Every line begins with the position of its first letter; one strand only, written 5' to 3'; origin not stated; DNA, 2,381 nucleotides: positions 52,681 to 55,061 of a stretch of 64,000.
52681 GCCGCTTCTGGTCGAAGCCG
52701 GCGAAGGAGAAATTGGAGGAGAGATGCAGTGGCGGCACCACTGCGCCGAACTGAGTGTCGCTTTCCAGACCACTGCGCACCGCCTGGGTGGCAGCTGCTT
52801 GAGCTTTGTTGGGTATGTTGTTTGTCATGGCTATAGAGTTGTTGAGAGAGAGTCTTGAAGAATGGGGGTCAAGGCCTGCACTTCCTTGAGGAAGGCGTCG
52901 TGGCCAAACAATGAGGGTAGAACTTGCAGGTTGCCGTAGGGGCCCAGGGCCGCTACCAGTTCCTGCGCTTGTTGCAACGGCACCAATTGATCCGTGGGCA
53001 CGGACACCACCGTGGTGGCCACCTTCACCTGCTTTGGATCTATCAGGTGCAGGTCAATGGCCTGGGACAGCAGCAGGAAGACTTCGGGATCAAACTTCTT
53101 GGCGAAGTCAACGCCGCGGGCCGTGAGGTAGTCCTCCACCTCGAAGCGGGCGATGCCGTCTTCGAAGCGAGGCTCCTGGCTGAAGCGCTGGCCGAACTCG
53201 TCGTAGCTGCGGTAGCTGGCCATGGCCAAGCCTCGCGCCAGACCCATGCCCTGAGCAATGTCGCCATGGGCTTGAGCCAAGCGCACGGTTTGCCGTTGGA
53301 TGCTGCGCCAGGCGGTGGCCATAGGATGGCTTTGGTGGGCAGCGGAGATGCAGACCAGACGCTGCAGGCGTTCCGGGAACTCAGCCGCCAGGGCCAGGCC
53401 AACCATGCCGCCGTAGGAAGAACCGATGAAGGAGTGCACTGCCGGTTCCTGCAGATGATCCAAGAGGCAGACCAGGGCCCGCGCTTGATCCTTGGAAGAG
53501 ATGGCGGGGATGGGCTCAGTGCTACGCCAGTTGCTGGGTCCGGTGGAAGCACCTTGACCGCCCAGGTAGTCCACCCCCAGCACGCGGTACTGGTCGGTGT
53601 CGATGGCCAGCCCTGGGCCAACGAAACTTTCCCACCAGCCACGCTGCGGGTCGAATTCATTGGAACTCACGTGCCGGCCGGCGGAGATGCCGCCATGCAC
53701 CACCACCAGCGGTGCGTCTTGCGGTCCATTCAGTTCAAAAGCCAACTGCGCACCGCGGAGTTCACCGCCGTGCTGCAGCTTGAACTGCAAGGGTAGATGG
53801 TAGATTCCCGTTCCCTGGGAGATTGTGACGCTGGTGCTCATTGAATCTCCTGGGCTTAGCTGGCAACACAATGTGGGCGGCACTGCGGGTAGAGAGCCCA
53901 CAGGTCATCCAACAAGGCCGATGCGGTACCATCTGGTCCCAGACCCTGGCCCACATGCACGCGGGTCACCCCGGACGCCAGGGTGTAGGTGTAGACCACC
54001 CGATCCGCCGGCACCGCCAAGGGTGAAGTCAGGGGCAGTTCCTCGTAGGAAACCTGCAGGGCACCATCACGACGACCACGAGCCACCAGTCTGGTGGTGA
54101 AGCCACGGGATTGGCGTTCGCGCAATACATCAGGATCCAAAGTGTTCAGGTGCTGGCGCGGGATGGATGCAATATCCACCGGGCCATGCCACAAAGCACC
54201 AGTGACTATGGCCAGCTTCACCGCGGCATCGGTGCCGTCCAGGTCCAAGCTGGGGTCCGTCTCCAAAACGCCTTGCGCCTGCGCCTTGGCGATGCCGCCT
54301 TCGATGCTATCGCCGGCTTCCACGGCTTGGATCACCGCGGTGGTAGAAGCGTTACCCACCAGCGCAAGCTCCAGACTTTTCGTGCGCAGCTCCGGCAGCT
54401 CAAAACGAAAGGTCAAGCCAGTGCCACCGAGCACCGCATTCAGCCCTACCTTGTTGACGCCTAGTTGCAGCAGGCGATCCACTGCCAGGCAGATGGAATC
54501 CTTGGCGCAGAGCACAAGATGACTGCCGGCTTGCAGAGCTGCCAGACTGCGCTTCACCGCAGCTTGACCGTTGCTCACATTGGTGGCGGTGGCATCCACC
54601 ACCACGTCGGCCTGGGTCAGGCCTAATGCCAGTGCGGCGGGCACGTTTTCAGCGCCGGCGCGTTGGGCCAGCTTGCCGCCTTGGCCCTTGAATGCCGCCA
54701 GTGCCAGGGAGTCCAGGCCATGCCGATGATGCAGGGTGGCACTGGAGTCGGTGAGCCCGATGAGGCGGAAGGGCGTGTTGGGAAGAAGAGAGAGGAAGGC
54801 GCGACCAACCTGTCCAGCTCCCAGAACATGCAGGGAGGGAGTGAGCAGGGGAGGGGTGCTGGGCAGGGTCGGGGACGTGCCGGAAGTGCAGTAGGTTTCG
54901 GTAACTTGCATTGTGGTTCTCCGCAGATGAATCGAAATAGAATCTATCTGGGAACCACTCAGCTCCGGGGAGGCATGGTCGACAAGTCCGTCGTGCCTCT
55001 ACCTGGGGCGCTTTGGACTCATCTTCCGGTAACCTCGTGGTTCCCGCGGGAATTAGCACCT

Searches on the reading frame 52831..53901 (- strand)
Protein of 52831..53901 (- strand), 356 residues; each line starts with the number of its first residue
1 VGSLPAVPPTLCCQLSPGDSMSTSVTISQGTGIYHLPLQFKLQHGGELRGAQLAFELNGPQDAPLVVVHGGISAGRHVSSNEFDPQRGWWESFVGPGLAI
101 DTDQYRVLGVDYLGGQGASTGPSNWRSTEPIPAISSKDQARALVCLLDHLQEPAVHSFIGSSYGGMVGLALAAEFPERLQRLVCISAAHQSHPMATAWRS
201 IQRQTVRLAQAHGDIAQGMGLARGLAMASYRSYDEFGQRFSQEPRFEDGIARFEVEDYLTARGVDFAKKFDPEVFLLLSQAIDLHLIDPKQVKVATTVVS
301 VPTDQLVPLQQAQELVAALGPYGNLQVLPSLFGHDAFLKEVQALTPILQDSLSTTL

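Call 30: search_protein_families(library=pfam, proteins=[window:52831-53901:-], max_evalue=0.00001)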
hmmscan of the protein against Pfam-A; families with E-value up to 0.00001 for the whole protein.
window:52831-53901:- (356 aa): 2 families
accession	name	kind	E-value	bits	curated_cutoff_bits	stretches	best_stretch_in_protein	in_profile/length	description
PF00561.26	Abhydrolase_1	-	8.4e-19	68.6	25.8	1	64-339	2-243/245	alpha/beta hydrolase fold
PF12697.13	Abhydrolase_6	-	1e-06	30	26.3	1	65-311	1-185/217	Alpha/beta hydrolase family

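Call 79: search_protein_families(library=ncbifam, proteins=[window:52831-53841:-], max_evalue=0.00001)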
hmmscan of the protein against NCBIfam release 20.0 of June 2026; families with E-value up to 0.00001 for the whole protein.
window:52831-53841:- (336 aa): 13 families
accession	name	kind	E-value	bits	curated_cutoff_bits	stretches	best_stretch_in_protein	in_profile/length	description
NF006449.0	PRK08775.1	equivalog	2.1e-108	362.3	296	1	19-335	36-340/344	homoserine O-succinyltransferase MetX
NF001209.0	PRK00175.1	equivalog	1.4e-57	195.3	331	1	10-334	13-374/381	homoserine O-acetyltransferase MetX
TIGR01392.2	MetX_acetyl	equivalog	1.5e-51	175.5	500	1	19-332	4-350/351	homoserine O-acetyltransferase MetX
NF047917.1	MetX_acetyl_MTB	exception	5e-47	160.8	475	1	20-333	15-360/361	homoserine O-acetyltransferase MetX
NF047916.1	MetX_succinyl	exception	1.7e-34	119.5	560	1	19-328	15-362/370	homoserine O-succinyltransferase MetX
NF047915.1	homoser_Ac_Staph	exception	5.3e-21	75.3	500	1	19-330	12-311/320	homoserine O-acetyltransferase MetX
NF005262.1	PRK06765.1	equivalog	6.6e-17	61.5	450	1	37-322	33-355/366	E22 family MetX-like putative esterase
NF051488.1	bifunc_PcaDC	exception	1.1e-13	51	390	1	82-180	36-123/375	bifunctional 3-oxoadipate enol-lactonase/4-carboxymuconolactone decarboxylase PcaDC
NF005757.0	PRK07581.1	subfamily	1.1e-11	44.2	332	1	19-174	14-164/339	hypothetical protein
TIGR03611.1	RutD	equivalog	2.2e-09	37.1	238.5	1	72-175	27-121/258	pyrimidine utilization protein D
TIGR02427.1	protocat_pcaD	equivalog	1.6e-08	34.3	255.85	1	111-172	57-117/251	3-oxoadipate enol-lactonase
NF051487.1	bifunc_PcaCD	exception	1.1e-06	28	430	0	118-239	223-335/413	bifunctional 4-carboxymuconolactone decarboxylase/3-oxoadipate enol-lactonase PcaCD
NF050089.1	i_nPHAscl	equivalog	1.4e-06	27.6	300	0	83-197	43-148/288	intracellular short-chain-length polyhydroxyalkanoate depolymerase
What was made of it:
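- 52831..53841 (-): metX, homoserine O-succinyltransferase type (336 aa from ATG 53841; the ORF is open from GTG 53901). NCBIfam NF006449, 362 bits against a cut-off of 296 (call 79).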

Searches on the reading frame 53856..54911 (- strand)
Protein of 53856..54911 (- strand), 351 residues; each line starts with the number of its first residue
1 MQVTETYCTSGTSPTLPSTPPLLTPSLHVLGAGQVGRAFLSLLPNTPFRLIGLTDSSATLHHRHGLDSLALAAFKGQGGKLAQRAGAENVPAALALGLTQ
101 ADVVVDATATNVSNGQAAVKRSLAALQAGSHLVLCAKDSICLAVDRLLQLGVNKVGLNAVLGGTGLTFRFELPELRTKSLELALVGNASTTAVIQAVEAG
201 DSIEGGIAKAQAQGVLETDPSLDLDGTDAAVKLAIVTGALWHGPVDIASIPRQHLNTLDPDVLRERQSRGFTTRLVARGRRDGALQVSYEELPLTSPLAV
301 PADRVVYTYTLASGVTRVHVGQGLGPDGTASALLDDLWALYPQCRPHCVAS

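Call 19: find_encoding_contigs(protein=window:53856-54911:-, flank=6000, max_places=4)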
Protein window:53856-54911:- (351 aa): no gene with exactly this product is on record in the collection.

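Call 30: search_protein_families(library=pfam, proteins=[window:53856-54911:-], max_evalue=0.00001)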
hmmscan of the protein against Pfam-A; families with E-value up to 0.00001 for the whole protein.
window:53856-54911:- (351 aa): 1 family
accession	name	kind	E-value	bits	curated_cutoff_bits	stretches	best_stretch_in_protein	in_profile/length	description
PF00742.24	Homoserine_dh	-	2.9e-23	83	22.9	1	185-337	21-172/173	Homoserine dehydrogenase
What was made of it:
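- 53856..54911 (-): hom, a short homoserine dehydrogenase (351 aa). Pfam PF00742, E 2.9e-23 (call 30).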

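Call 79: search_protein_families(library=ncbifam, proteins=[window:53856-54911:-], max_evalue=0.00001)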
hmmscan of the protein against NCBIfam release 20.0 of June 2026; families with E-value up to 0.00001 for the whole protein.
window:53856-54911:- (351 aa): 5 families
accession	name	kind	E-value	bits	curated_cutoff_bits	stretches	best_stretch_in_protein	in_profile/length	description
NF004912.0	PRK06270.1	equivalog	1.6e-36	126.4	373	1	27-341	6-337/343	homoserine dehydrogenase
NF006235.0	PRK08374.1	equivalog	9.9e-24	84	451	1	28-337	6-325/336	homoserine dehydrogenase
NF004976.0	PRK06349.1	subfamily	1.1e-13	51.1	205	1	200-340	174-318/430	homoserine dehydrogenase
NF005290.0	PRK06813.1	equivalog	2.3e-09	36.7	286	1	52-341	40-337/346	homoserine dehydrogenase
NF005002.0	PRK06392.1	equivalog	3e-07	29.7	296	1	31-242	10-229/329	homoserine dehydrogenase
